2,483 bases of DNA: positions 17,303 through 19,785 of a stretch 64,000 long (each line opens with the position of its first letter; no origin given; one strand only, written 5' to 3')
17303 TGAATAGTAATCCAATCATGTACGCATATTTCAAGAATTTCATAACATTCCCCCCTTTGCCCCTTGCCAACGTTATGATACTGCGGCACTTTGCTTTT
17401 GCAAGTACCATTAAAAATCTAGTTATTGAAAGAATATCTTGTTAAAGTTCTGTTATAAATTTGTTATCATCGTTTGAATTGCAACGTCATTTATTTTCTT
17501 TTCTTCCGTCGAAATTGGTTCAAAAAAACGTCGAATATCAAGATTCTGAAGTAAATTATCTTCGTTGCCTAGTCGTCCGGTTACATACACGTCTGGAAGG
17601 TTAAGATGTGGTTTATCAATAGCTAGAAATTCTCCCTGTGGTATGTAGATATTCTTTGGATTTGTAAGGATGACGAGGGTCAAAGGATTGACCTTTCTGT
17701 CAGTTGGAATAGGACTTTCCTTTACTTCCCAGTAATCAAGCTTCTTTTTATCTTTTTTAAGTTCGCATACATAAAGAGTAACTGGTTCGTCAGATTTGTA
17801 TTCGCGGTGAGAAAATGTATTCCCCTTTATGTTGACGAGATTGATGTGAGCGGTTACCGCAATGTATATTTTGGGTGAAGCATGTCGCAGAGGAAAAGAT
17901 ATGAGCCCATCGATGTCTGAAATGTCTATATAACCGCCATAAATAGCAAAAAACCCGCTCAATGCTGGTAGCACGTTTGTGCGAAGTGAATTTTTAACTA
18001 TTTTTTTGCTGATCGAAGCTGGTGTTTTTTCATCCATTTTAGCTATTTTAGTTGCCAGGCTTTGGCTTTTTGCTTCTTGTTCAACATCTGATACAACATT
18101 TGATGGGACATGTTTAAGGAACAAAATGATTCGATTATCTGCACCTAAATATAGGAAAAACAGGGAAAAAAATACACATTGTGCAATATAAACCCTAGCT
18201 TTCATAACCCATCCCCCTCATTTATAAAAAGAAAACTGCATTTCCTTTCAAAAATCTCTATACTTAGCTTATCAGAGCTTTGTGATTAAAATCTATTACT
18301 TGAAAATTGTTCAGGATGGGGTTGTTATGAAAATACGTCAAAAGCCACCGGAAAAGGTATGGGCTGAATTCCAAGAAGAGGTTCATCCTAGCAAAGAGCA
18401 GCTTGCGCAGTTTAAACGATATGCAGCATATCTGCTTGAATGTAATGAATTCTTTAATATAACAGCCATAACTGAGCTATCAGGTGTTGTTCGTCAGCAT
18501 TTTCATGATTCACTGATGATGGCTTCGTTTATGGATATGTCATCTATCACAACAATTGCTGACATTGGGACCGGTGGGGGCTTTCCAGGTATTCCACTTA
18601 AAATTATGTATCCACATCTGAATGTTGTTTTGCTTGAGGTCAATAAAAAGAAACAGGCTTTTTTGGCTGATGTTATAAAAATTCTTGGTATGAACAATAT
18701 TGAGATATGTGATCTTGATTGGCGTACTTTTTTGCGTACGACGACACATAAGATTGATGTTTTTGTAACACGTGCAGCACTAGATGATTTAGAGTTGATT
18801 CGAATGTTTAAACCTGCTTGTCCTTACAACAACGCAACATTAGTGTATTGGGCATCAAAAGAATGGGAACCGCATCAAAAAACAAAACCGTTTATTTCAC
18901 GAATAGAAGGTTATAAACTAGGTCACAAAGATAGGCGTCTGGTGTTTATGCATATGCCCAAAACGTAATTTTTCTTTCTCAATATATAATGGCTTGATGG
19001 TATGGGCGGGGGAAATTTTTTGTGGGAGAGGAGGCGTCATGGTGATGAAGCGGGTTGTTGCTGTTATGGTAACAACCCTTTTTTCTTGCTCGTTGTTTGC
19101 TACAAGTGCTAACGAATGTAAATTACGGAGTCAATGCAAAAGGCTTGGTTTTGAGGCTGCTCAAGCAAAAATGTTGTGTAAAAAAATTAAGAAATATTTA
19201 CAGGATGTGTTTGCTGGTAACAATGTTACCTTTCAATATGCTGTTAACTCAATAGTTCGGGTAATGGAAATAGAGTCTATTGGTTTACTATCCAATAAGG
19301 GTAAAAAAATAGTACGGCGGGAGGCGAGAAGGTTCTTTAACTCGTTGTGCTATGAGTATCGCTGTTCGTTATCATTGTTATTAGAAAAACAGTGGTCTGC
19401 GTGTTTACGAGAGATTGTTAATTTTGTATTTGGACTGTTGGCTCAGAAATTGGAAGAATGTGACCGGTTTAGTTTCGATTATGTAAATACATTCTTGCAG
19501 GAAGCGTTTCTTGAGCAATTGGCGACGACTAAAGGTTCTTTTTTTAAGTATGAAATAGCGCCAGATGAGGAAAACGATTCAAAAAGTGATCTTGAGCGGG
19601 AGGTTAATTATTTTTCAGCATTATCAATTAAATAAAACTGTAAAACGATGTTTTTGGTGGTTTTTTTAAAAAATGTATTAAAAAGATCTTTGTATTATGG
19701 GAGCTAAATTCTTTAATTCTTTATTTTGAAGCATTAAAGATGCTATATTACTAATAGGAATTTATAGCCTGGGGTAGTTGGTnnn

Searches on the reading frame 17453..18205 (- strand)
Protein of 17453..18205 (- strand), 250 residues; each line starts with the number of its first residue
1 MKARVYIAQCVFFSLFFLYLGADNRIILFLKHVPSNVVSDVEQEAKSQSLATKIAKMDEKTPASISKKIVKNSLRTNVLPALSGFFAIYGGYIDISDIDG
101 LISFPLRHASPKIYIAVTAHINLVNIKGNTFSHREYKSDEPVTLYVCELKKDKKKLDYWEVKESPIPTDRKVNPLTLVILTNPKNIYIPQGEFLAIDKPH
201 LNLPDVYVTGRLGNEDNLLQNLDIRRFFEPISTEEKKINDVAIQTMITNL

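Call 3: search_protein_families(library=pfam, proteins=[window:17453-18205:-], max_evalue=10)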
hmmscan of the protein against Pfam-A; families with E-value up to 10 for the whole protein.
window:17453-18205:- (250 aa): 0 families

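Call 8: find_encoding_contigs(protein=window:17453-18205:-, flank=3000, max_places=6)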
Protein window:17453-18205:- (250 aa): 4 contigs read that carry it; 2 places shown.
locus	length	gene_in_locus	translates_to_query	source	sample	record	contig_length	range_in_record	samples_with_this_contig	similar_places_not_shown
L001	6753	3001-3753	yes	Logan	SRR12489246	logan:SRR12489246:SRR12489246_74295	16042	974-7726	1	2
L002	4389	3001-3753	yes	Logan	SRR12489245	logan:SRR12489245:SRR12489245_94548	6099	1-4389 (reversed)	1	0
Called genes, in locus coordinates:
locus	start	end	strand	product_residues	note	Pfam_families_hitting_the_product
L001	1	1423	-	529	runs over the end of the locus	-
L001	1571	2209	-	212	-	-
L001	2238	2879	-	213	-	PF02527:GidB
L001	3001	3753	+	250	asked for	-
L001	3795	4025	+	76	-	-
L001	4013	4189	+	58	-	-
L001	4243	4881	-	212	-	PF00156:Pribosyltran, PF14681:UPRTase (weak)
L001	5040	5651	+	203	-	PF14681:UPRTase, PF24390:PRTase-CE (weak), PF00156:Pribosyltran (weak)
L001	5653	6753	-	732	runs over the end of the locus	PF19310:TOP_N (weak), PF01432:Peptidase_M3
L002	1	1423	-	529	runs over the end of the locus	-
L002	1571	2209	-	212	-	-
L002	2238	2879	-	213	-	PF02527:GidB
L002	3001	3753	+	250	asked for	-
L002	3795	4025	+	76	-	-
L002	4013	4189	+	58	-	-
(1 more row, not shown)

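Call 10: find_homologous_proteins(query=window:17453-18205:-, max_evalue=0.001)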
Query window:17453-18205:- (250 aa): 25 proteins with E <= 0.001 among 371 candidates.
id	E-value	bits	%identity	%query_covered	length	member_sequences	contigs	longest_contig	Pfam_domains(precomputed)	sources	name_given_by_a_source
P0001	4.6e-161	552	100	100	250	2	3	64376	-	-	-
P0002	6.1e-87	309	58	99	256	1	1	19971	-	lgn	-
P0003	5.1e-86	306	59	92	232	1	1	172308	-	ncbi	-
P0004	1.0e-85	305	56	100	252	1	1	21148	-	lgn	-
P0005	1.6e-84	301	56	100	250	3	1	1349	-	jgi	jgi:hypothetical protein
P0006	1.0e-83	299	59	92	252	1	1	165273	-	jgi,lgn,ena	-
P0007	2.6e-83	297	54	100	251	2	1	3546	-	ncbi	-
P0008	3.1e-81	291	52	100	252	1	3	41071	-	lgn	-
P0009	3.3e-81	290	56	92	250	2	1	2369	-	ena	-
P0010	1.9e-78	281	52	97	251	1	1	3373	-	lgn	-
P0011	3.3e-76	274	54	92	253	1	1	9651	-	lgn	-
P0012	1.3e-73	266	53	92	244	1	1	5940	-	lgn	-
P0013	2.5e-71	258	54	92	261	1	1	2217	-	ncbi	-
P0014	6.2e-70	254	51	92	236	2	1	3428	-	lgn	-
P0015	9.4e-65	237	48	96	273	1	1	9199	-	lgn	-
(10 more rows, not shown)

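Call 12: find_related_loci(query=A1, collection=genome_contigs, flank=4000)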
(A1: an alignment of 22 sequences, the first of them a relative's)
Query A1 (250 aa) in genome_contigs; peptide patterns used: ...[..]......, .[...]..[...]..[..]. (x = any residue, [..] = any of these).
24 stretches matched a pattern; 18 encode a relative of the query (tblastn E <= 1e-3); 18 distinct loci.
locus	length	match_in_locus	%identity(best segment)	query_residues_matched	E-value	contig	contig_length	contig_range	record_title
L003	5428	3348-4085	58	7-250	6e-94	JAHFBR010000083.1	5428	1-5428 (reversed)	MAG: bacterium isolate nzgw202 NODE_20697_length_5429_cov_2.383384, whole genome shotgun sequence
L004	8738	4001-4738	46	12-250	5e-69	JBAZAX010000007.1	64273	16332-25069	MAG: Candidatus Babeliales bacterium isolate SO_2017_GW1_1 NODE_2501_length_64273_cov_1.136984_OW334_2017, whole genome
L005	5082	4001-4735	42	9-250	7e-68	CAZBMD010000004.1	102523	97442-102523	MAG TPA_asm: uncultured Pseudomonadota bacterium isolate SRP286056_co2_83 genome assembly, contig: NODE_190_length_10252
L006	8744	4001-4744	44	6-250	3e-67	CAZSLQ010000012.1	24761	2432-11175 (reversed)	MAG TPA_asm: uncultured Pseudomonadota bacterium isolate SRP239243_co2_377 genome assembly, contig: NODE_3121_length_247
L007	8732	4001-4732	43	3-250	7e-67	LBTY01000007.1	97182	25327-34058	MAG: candidate division TM6 bacterium GW2011_GWF2_38_10 US69_C0007, whole genome shotgun sequence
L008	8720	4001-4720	47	15-250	3e-66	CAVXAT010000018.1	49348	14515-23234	MAG: uncultured bacterium isolate MFD01231.bin.2.11 genome assembly, contig: contig_48704, whole genome shotgun sequence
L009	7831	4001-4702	48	21-250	5e-66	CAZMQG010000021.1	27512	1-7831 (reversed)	MAG TPA_asm: uncultured Pseudomonadota bacterium isolate SRP278314_co2_28 genome assembly, contig: NODE_2336_length_2751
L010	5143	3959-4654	46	20-250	3e-65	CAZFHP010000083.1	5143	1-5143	MAG TPA_asm: uncultured Pseudomonadota bacterium isolate SRP077602_co7_600 genome assembly, contig: NODE_62403_length_51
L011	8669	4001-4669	43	22-250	9e-63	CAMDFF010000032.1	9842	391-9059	MAG: candidate division TM6 bacterium UASB124 isolate MoH-02may19-260 genome assembly, contig: MoH-02may19-C14179, whole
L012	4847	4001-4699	44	20-249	3e-61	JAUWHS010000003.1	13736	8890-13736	MAG: bacterium isolate CSMAG_2274 CSMAG_2274_k141_1894593_length_13736_cov_16.2513, whole genome shotgun sequence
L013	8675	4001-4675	44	20-250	3e-60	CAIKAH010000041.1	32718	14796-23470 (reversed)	uncultured bacterium isolate LaPlata_bin-3921 genome assembly, contig: bin-3921:41/57, whole genome shotgun sequence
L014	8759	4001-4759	40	1-250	3e-59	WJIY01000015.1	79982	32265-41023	MAG: Candidatus Dependentiae bacterium isolate Bin_496 k141_919068, whole genome shotgun sequence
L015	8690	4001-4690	42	21-249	2e-57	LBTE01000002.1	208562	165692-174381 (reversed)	MAG: candidate division TM6 bacterium GW2011_GWF2_37_49 US49_C0002, whole genome shotgun sequence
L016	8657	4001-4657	44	11-249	3e-67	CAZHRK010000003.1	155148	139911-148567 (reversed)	MAG TPA_asm: uncultured Pseudomonadota bacterium isolate SRP292972_co3_70 genome assembly, contig: NODE_136_length_15514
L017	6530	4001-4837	37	20-250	3e-56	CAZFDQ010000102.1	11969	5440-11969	MAG TPA_asm: uncultured Pseudomonadota bacterium isolate SRP067234_co1_40 genome assembly, contig: k99_636464, whole gen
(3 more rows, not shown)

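Call 19: find_related_loci(query=A1, collection=metagenome_contigs, flank=2500)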
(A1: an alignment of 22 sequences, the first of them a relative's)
Query A1 (250 aa) in metagenome_contigs; peptide patterns used: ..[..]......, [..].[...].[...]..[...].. (x = any residue, [..] = any of these).
229 stretches matched a pattern; 25 encode a relative of the query (tblastn E <= 1e-3); 25 distinct loci.
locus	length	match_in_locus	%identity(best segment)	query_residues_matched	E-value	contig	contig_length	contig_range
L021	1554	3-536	98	73-250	6e-127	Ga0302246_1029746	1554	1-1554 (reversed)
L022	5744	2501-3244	50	7-250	2e-80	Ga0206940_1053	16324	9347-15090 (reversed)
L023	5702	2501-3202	49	18-250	1e-74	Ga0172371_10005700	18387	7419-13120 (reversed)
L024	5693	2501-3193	59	22-250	3e-91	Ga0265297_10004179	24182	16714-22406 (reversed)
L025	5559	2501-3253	45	2-249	2e-71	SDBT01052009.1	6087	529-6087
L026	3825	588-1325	47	12-250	2e-69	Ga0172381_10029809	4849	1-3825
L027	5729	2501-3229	42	2-250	3e-69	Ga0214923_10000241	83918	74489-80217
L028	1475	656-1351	47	22-250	2e-72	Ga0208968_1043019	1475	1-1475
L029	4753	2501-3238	46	12-250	4e-69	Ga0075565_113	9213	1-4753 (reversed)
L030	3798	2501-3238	46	12-250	4e-69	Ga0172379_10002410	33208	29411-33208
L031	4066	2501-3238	47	12-250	1e-68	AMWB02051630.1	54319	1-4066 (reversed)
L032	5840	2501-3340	44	2-250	1e-68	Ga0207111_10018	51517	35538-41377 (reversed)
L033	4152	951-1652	47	20-250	4e-67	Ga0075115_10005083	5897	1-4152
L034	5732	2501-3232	43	3-250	6e-67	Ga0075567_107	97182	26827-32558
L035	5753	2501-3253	42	3-249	6e-64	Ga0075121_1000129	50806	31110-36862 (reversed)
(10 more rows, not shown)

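Call 22: search_protein_families(library=ncbifam, proteins=[window:17453-18205:-], max_evalue=10)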
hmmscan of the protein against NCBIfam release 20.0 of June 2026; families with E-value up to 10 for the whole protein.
window:17453-18205:- (250 aa): 0 families

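Call 39: predict_structure(alignment_id=A1)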
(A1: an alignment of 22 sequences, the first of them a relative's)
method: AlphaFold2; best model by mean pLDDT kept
length: 250 residues; sequences in the alignment: 22
mean_pLDDT: 76.9   pTM: 0.67
mean pLDDT of the five models: 76.9, 76.8, 76.1, 73.8, 72.4
residues with pLDDT >= 90: 75; 70-90: 97; 50-70: 54; < 50: 24
segments of 3 or more residues with pLDDT < 50: 226-238, 240-250
pLDDT, mean of each block of 10 residues (from residue 1): 84 74 81 84 67 56 61 73 89 89 86 92 65 76 94 91 92 90 93 84 90 80 51 44 39
secondary structure, 60 per line:
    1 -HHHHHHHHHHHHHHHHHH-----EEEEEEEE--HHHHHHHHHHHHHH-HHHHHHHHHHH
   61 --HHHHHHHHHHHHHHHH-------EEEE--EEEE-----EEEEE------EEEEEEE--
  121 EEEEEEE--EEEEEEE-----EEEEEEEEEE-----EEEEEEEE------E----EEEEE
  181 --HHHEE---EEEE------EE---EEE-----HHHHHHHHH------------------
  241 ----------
elements in order: H2-19 E25-32 H35-48 H50-60 H63-78 E86-89 E92-95 E101-105 E112-118 E121-127 E130-136 E142-151 E157-164 E176-180 E191-194 E206-208 H214-222

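Call 43: fold_search(model_id=the predicted structure, library=pdb)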
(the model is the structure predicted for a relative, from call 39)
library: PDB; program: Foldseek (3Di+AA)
matches with E <= 10: 253; with E <= 0.001: 0
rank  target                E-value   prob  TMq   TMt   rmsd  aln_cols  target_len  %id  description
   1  3klq_A                4.3e-01  0.09  0.15  0.25  17.9       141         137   12  Crystal Structure of the Minor Pilin FctB from Streptococcus pyogenes 90/306S (released 2010-04-28)
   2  4m20_A                7.3e-01  0.08  0.09  0.17  13.7        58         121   12  Crystal Structure of hypothetical protein SAV0944 from Staphylococcus aureus subsp. aureus Mu50 (released 2014-02-12)
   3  2kr0_MODEL_1_A        7.3e-01  0.03  0.09  0.07  20.1       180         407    9  Solution structure of the proteasome ubiquitin receptor Rpn13 (released 2010-05-26)
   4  1vi8_B                7.8e-01  0.09  0.09  0.14  12.8        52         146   13  Crystal structure of a putative thioesterase (released 2003-12-30)
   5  7m22_D                1.1e+00  0.09  0.12  0.24  18.1       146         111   10  Cryo-EM structure of the HCMV pentamer bound by human neuropilin 2 (released 2021-08-11)
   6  8k6t                  1.1e+00  0.04  0.16  0.24  12.8       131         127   13  The minor pilin structure of FctB3 in Streptococcus (released 2023-12-06)
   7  8tea_D                1.2e+00  0.16  0.13  0.26   8.2        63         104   13  HCMV Pentamer in complex with CS2pt1p2_A10L Fab and CS3pt1p4_C1L Fab (released 2023-08-09)
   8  4k4c_A                1.2e+00  0.08  0.08  0.14  12.2        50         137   16  X-ray crystal structure of E. coli YbdB complexed with phenacyl-CoA (released 2014-07-30)
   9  4qdb_A                1.3e+00  0.08  0.08  0.14  13.5        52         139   13  Crystal structure of mutant Thioesterase PA1618 (Q49A) from Pseudomonas aeruginosa (released 2015-05-13)
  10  4m20_D                1.4e+00  0.06  0.09  0.16  13.5        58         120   12  Crystal Structure of hypothetical protein SAV0944 from Staphylococcus aureus subsp. aureus Mu50 (released 2014-02-12)
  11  7t4s_D                1.5e+00  0.15  0.13  0.18   8.1        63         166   13  CryoEM structure of the HCMV Pentamer gH/gL/UL128/UL130/UL131A in complex with NRP2 and neutralizing fabs 8I21 and 13H (released 2022-03-23)
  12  4m20_B                1.6e+00  0.06  0.09  0.17  13.4        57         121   12  Crystal Structure of hypothetical protein SAV0944 from Staphylococcus aureus subsp. aureus Mu50 (released 2014-02-12)
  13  4ybv_A                1.7e+00  0.06  0.09  0.17  13.5        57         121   12  Crystal Structure of mutant of (Q32A) thioesterase enzyme SAV0944 from Staphylococcus aureus subsp. aureus Mu50 (released 2016-02-10)
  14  4qda_E                1.7e+00  0.04  0.08  0.15  12.8        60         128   12  Crystal structure of mutant Thioesterase PA1618 (E64A) from Pseudomonas aeruginosa (released 2015-05-13)
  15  8dmf                  1.7e+00  0.01  0.05  0.03  19.4       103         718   11  Cryo-EM structure of the ribosome-bound Bacteroides thetaiotaomicron EF-G2 (released 2023-01-04)
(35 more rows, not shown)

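Call 54: find_encoding_contigs(protein=P0002, flank=1500, max_places=2)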
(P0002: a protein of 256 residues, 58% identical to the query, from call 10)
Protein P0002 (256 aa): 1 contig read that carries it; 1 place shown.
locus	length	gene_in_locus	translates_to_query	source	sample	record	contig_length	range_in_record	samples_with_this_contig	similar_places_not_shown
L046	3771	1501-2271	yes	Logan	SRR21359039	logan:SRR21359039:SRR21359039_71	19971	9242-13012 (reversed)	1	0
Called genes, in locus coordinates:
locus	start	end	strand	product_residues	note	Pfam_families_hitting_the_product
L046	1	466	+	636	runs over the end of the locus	PF00012:HSP70, PF06723:MreB_Mbl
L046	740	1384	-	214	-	PF02527:GidB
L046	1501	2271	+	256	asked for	-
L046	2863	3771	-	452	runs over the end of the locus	PF23381:Beta-prop_IFT122_1st (faint), PF23414:Beta-prop_EML_2, PF24814:WD40_Prp19 (faint), PF24817:WD40_WDHD1_1st (weak), PF25174:Beta-prop_THOC3 (faint), PF25175:Beta-prop_WDR5 (weak)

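Call 55: find_encoding_contigs(protein=P0004, flank=1500, max_places=2)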
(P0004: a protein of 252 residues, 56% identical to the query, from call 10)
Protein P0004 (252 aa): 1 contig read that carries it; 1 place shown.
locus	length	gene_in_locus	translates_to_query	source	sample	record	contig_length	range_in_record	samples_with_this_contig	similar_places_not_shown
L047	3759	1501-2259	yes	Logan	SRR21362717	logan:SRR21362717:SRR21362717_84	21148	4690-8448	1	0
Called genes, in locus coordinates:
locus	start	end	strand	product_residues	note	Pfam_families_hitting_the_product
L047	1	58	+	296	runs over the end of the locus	-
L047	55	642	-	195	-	-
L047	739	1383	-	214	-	PF02527:GidB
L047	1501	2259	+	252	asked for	-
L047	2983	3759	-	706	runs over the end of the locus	PF01432:Peptidase_M3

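Call 56: find_encoding_contigs(protein=P0008, flank=1500, max_places=2)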
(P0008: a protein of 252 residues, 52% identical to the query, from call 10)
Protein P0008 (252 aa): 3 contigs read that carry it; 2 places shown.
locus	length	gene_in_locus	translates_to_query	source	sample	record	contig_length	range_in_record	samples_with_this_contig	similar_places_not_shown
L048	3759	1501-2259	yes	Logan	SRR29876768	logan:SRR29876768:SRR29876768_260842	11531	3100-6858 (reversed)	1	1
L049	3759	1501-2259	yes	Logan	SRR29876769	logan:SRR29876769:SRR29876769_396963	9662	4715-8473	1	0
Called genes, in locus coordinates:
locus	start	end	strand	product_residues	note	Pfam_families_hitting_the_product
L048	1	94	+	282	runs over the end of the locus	-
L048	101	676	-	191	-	-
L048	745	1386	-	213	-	PF02527:GidB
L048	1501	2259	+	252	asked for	-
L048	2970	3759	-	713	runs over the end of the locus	PF01432:Peptidase_M3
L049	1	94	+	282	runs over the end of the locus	-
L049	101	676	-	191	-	-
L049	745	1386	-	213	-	PF02527:GidB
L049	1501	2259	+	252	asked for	-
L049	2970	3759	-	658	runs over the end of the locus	?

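Call 57: find_encoding_contigs(protein=P0003, flank=1500, max_places=2)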
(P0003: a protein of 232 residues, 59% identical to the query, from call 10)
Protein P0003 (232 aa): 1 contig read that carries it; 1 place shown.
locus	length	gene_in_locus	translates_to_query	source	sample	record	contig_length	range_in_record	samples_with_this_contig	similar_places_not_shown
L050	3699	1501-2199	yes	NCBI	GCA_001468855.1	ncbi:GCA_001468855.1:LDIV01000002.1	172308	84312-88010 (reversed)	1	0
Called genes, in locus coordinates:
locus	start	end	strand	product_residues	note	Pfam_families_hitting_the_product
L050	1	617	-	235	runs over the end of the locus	-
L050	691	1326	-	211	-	PF02527:GidB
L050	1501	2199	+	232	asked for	-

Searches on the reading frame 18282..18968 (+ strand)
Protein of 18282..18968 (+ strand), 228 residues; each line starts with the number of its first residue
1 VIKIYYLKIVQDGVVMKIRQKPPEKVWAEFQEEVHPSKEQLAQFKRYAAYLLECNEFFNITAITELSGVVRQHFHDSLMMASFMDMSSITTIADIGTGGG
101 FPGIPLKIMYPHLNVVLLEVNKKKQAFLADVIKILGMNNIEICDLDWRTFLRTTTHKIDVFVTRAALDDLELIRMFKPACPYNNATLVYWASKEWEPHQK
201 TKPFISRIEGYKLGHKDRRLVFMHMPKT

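Call 3: search_protein_families(library=pfam, proteins=[window:18282-18968:+], max_evalue=10)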
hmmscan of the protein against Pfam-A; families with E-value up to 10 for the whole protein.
window:18282-18968:+ (228 aa): 4 families
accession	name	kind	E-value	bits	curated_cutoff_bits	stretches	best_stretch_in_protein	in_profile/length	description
PF02527.21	GidB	-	4.6e-32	111.3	27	1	40-191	1-149/184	rRNA small subunit methyltransferase G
PF10294.15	Methyltransf_16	-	0.0019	18.4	21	1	84-161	42-124/174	Lysine methyltransferase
PF05175.20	MTS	-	0.0064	16.6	23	1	78-161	21-102/170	Methyltransferase small domain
PF02390.23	Methyltransf_4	-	0.026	14.4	24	1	91-154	4-67/173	Putative methyltransferase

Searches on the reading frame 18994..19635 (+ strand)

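Call 3: search_protein_families(library=pfam, proteins=[window:18994-19635:+], max_evalue=10)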
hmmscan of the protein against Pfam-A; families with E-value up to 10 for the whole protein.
window:18994-19635:+ (213 aa): 1 family
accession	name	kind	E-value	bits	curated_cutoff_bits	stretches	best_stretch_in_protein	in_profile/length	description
PF05068.17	MtlR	-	0.075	13.4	25.2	1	45-88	10-53/165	Mannitol repressor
